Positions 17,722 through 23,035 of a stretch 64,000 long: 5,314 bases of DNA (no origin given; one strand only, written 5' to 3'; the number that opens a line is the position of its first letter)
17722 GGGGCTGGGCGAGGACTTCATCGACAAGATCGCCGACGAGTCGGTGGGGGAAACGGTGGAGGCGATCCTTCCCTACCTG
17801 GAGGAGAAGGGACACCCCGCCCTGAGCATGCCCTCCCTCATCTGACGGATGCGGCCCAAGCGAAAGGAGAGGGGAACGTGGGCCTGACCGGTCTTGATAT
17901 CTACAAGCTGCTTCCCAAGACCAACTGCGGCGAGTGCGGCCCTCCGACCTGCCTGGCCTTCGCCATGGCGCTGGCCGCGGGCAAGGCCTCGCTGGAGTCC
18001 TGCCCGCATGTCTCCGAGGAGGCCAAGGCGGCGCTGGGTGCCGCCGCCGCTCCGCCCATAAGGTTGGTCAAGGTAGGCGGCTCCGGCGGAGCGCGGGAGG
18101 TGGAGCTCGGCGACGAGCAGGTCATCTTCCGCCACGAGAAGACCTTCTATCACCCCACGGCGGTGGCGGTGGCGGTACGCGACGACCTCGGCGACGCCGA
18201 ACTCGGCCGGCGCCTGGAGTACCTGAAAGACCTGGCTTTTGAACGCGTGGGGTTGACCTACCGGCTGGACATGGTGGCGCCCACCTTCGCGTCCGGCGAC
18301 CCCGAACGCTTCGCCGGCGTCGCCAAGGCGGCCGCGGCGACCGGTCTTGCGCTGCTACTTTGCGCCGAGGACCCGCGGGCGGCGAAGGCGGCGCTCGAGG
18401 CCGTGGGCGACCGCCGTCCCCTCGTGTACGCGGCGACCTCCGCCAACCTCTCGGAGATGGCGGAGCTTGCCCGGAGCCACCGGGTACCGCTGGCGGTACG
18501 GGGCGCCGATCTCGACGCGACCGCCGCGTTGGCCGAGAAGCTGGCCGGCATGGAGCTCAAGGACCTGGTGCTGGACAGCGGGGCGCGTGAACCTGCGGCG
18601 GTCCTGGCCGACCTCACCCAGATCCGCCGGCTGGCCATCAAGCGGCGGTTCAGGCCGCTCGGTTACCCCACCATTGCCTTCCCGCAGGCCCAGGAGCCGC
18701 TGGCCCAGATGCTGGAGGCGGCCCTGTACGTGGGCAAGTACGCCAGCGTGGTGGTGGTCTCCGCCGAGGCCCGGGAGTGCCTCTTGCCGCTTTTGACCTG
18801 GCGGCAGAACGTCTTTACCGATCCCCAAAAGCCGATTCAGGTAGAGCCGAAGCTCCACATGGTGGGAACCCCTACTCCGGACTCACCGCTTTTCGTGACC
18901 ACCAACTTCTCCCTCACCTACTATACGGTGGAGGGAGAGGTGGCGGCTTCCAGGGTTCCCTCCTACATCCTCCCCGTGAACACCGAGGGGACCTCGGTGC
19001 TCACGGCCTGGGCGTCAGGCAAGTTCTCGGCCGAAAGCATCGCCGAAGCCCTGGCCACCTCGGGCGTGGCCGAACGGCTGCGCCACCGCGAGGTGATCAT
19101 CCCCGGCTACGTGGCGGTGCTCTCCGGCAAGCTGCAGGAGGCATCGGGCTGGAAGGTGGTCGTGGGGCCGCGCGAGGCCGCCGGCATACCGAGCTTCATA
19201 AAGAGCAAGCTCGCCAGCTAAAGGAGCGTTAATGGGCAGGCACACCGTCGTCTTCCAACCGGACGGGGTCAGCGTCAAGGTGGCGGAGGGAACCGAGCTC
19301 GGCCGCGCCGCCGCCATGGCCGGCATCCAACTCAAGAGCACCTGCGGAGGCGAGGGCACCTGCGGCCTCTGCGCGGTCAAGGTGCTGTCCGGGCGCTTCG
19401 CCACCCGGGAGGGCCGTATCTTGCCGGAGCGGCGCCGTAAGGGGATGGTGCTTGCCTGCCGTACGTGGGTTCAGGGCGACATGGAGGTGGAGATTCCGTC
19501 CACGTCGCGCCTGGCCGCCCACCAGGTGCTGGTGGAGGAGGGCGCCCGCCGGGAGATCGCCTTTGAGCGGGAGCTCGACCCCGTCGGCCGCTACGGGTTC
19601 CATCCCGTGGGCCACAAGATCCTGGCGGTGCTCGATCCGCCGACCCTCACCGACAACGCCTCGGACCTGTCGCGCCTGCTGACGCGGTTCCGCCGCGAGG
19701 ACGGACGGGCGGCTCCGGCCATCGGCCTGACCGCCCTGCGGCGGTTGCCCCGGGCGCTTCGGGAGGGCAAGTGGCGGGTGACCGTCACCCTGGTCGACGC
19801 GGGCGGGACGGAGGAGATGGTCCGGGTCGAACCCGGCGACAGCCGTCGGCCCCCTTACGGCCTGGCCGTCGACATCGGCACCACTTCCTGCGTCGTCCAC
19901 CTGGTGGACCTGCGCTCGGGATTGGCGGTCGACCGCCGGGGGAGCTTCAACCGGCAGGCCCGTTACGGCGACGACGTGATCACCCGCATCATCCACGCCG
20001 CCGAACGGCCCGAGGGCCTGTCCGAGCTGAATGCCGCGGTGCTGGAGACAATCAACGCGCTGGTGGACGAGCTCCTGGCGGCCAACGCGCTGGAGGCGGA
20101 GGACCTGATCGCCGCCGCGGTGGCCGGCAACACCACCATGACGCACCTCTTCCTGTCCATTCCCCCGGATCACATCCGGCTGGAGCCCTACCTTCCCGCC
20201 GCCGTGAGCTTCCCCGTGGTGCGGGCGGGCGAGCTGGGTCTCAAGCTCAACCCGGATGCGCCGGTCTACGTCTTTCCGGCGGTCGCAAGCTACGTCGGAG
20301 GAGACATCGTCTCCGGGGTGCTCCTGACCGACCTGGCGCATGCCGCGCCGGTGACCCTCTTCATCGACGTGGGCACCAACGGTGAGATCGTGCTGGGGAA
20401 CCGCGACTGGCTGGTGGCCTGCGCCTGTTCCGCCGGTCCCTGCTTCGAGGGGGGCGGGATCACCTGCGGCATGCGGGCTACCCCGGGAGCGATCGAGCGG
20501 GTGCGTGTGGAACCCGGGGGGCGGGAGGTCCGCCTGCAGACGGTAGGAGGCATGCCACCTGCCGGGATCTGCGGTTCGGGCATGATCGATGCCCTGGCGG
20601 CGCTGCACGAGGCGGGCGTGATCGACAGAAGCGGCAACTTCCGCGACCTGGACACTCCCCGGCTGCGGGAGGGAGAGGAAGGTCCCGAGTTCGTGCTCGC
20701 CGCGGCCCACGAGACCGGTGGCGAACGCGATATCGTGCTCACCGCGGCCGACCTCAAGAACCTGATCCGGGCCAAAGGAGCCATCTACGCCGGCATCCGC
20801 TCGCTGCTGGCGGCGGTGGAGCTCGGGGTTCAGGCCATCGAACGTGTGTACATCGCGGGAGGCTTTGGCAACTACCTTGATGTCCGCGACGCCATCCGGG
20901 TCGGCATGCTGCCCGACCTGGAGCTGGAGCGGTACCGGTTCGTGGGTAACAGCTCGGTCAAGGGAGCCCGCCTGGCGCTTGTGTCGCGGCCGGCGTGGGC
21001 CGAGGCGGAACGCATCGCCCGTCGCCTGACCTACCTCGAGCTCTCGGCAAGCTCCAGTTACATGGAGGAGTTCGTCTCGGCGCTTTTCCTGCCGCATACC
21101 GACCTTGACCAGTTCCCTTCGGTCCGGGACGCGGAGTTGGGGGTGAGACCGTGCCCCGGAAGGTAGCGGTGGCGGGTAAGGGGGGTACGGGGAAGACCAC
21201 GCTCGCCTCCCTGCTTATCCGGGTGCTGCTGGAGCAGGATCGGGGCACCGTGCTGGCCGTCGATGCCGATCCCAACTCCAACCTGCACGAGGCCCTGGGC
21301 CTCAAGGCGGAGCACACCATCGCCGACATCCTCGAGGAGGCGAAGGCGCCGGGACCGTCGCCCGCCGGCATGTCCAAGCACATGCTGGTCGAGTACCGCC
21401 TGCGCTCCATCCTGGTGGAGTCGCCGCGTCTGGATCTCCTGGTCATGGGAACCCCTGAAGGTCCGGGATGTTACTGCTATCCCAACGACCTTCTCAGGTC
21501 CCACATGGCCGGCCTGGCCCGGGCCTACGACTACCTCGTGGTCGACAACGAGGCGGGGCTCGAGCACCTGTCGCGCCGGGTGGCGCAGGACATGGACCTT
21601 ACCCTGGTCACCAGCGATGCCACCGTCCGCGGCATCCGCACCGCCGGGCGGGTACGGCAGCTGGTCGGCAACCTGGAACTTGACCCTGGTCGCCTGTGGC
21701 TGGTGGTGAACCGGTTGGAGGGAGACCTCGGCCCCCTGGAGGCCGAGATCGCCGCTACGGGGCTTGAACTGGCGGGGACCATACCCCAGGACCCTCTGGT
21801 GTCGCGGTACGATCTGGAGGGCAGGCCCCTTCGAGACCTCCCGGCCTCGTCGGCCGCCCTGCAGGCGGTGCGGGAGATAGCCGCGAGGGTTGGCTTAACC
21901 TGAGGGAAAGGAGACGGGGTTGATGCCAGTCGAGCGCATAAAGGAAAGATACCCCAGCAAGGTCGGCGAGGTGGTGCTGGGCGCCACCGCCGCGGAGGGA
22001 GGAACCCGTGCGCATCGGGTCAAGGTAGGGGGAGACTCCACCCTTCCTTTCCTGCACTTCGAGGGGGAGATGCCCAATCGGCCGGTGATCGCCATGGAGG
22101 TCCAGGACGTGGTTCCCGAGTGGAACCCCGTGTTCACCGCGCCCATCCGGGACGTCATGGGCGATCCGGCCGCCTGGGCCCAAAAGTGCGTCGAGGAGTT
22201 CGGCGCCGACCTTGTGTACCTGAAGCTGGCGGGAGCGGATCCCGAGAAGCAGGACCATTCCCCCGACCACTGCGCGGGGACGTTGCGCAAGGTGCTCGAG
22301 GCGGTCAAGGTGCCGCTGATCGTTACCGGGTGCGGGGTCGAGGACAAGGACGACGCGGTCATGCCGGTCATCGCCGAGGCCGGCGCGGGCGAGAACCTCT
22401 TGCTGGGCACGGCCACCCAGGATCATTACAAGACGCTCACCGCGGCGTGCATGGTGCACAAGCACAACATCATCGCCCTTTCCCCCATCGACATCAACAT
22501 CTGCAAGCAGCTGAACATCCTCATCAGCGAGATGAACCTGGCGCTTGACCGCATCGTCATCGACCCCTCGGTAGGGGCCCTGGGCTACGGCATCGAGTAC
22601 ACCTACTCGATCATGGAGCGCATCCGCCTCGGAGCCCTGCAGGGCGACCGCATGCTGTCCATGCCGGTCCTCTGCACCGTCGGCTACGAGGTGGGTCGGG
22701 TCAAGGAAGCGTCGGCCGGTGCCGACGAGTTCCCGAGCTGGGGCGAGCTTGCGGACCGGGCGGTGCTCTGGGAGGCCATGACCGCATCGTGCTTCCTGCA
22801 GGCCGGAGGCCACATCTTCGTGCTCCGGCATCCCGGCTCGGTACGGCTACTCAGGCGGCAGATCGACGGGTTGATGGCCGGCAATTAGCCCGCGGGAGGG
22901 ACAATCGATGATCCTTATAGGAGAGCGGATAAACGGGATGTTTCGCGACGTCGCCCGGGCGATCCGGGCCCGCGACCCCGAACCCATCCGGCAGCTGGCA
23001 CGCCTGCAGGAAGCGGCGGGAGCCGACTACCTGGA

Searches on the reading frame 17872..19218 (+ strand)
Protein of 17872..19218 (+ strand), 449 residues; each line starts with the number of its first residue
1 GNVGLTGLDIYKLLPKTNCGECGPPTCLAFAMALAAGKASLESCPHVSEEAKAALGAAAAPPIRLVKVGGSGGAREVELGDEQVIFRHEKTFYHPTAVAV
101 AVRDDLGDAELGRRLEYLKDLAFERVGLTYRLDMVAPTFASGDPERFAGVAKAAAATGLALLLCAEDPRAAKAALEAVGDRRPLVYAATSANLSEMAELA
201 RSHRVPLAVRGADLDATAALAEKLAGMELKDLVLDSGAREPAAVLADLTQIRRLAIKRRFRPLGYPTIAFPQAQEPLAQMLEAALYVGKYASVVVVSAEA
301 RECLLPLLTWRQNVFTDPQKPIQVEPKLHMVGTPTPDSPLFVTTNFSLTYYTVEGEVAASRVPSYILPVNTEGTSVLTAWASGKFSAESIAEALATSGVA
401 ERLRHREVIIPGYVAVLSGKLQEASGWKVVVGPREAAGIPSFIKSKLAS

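Call 4: search_protein_families(library=pfam, proteins=[window:17872-19218:+])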
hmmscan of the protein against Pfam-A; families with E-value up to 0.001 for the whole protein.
window:17872-19218:+ (449 aa): 2 families
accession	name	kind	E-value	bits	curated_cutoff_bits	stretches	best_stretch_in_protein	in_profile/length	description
PF03599.22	CdhD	-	4.4e-104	348.7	24.8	1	70-442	6-386/387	CO dehydrogenase/acetyl-CoA synthase delta subunit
PF04060.18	FeS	-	1.6e-14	53.8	23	1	14-46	1-33/33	Putative Fe-S cluster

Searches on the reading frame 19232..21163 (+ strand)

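Call 4: search_protein_families(library=pfam, proteins=[window:19232-21163:+])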
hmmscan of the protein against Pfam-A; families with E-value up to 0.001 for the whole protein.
window:19232-21163:+ (644 aa): 5 families
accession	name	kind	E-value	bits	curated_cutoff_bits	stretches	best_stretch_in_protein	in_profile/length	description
PF14574.11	RACo_C_ter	-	1.2e-104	349.5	27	1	374-631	2-260/261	C-terminal domain of RACo the ASKHA domain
PF17651.6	Raco_middle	-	3.5e-56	189.8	26.8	1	209-369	1-161/163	RACo middle region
PF17650.6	RACo_linker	-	8.5e-17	61.2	26.2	1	123-204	8-84/86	RACo linker region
PF00111.32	Fer2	-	4.7e-11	42.9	21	1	9-80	4-76/77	2Fe-2S iron-sulfur cluster binding domain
PF13510.11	Fer2_4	-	0.00019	21.8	22.8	1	5-87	3-78/82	2Fe-2S iron-sulfur cluster binding domain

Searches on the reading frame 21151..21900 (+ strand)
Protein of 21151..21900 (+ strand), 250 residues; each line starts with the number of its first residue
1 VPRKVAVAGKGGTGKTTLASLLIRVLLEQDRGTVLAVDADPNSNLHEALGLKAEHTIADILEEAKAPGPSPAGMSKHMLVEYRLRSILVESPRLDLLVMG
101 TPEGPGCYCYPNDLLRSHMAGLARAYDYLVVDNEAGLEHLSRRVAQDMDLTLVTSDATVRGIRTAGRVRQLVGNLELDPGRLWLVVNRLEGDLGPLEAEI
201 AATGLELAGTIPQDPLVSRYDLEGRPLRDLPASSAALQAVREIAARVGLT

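Call 4: search_protein_families(library=pfam, proteins=[window:21151-21900:+])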
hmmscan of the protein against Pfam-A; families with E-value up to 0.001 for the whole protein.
window:21151-21900:+ (250 aa): 8 families
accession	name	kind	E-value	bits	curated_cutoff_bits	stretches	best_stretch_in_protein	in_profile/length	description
PF01656.29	CbiA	-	7.4e-15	55.5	25.4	1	5-227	2-125/125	CobQ/CobB/MinD/ParA nucleotide binding domain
PF13614.12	AAA_31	-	7.5e-09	36.2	27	1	9-158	9-150/177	AAA domain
PF02374.21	ArsA_ATPase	-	1e-05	25.4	24.3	1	5-60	4-58/305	Anion-transporting ATPase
PF01935.23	DUF87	-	6.3e-05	23.6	23.2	1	3-39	24-60/220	Helicase HerA, central domain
PF00142.24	Fer4_NifH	-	0.00012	22.1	25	0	3-65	1-63/271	4Fe-4S iron sulfur cluster binding proteins, NifH/frxC family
PF13479.12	AAA_24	-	0.00022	21.5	27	1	2-140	2-79/195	AAA domain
PF13604.12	AAA_30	-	0.0006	20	27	1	6-118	22-82/191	AAA domain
PF13191.12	AAA_16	-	0.00064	20.7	32.6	0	3-71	25-93/167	AAA ATPase domain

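Call 71: search_protein_families(library=ncbifam, proteins=[window:21151-21900:+], max_evalue=0.00001)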
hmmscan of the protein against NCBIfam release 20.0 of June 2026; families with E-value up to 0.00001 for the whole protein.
window:21151-21900:+ (250 aa): 5 families
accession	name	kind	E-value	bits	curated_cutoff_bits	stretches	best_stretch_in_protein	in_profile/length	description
TIGR01969.1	minD_arch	subfamily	4.9e-14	52.1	201.75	1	113-247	96-230/251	cell division ATPase MinD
TIGR03815.1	CpaE_hom_Actino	equivalog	6.4e-11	42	154.45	1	7-230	117-323/340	septum site-determining protein Ssd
TIGR01968.1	minD_bact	equivalog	4.5e-10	39.3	212.9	1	116-247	102-236/261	septum site-determining protein MinD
NF041546.1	ParA_partition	equivalog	1.6e-08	34.3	180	0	8-54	6-51/203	ParA family partition ATPase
TIGR03371.1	cellulose_yhjQ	equivalog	7.4e-06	25.6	157.85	0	7-56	7-55/246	cellulose biosynthesis protein BcsQ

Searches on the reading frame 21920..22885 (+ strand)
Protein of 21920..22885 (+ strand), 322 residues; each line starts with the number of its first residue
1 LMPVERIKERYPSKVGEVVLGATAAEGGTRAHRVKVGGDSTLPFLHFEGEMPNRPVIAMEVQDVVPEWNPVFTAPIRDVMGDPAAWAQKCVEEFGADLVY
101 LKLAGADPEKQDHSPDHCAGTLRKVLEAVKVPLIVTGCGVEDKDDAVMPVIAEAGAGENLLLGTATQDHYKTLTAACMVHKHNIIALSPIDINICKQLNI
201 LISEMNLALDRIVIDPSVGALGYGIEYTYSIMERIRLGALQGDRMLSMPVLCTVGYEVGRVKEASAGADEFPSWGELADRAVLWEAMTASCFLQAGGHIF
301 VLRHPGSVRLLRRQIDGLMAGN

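Call 4: search_protein_families(library=pfam, proteins=[window:21920-22885:+])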
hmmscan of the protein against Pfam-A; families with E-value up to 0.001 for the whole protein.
window:21920-22885:+ (322 aa): 1 family
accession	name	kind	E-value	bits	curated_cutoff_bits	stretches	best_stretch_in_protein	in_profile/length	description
PF03599.22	CdhD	-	2.1e-40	139.1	24.8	1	17-252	1-213/387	CO dehydrogenase/acetyl-CoA synthase delta subunit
